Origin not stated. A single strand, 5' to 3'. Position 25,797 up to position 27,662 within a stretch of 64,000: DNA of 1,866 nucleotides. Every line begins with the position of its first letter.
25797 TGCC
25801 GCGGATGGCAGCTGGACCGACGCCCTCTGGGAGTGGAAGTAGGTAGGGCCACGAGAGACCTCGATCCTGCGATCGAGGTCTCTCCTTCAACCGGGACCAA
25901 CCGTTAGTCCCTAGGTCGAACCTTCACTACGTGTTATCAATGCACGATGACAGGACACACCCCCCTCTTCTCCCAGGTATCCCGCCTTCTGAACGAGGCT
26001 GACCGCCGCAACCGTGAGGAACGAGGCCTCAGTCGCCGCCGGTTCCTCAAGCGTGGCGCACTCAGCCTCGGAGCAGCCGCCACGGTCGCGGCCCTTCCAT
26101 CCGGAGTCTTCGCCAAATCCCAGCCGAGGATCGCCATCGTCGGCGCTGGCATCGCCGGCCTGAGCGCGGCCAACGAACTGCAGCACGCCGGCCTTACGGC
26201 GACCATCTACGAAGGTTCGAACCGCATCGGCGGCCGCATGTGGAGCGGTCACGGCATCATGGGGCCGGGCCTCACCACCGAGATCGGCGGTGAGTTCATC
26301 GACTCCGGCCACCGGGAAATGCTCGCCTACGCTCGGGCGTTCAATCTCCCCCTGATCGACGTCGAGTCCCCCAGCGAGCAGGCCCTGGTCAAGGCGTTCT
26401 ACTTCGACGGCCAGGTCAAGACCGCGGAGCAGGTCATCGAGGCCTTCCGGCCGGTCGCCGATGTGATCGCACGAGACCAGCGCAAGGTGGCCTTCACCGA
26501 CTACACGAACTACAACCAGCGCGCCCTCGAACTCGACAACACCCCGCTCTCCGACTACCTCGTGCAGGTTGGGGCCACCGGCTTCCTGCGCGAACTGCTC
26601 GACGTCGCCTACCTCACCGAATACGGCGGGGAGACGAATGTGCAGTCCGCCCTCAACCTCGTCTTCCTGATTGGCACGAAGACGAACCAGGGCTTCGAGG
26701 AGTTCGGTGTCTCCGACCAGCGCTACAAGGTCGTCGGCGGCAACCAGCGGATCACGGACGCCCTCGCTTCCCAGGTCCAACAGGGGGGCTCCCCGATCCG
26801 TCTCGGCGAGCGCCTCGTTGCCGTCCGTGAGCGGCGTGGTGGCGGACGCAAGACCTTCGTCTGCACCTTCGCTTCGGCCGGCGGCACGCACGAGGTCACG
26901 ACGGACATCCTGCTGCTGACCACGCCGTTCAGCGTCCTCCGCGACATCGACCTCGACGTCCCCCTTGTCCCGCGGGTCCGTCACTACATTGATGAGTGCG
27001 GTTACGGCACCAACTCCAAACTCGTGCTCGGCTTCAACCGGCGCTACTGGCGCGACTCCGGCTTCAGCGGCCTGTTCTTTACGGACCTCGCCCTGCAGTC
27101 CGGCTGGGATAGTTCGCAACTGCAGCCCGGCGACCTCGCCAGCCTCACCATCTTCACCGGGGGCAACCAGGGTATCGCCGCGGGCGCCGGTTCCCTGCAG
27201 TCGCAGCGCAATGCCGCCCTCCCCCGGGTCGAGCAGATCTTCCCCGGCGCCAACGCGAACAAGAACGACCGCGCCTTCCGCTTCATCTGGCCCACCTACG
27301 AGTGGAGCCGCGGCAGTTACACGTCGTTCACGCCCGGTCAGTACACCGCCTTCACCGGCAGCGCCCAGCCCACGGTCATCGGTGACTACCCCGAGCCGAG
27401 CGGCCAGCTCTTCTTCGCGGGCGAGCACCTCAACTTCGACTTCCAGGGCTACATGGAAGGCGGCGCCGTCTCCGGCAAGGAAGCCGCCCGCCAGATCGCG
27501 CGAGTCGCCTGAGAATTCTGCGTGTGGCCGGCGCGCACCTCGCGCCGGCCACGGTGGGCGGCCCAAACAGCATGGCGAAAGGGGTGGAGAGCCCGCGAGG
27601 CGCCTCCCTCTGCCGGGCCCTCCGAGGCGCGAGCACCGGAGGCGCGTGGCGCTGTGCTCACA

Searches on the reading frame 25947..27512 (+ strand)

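Call 9: search_protein_families(library=pfam, proteins=[window:25947-27512:+], max_evalue=0.001)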
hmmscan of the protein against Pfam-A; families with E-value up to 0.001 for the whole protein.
window:25947-27512:+ (521 aa): 6 families
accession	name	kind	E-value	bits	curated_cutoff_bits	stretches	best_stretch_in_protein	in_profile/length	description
PF01593.30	Amino_oxidase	-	4.5e-50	171.7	19.8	1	69-517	1-442/443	Flavin containing amine oxidoreductase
PF01266.30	DAO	-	2.5e-10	40.9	27.9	1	61-115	1-58/353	FAD dependent oxidoreductase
PF13450.12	NAD_binding_8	-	8.7e-09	36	21.9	1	64-118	1-52/68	NAD(P)-binding Rossmann-like domain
PF07992.20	Pyr_redox_2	-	3.3e-05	23.9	26.1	1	61-108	2-50/291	Pyridine nucleotide-disulphide oxidoreductase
PF01946.23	Thi4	-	0.00012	21.8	26.2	1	62-101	20-60/235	Thi4 family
PF00890.30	FAD_binding_2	-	0.00013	21.7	20.4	1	62-106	2-47/414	FAD binding domain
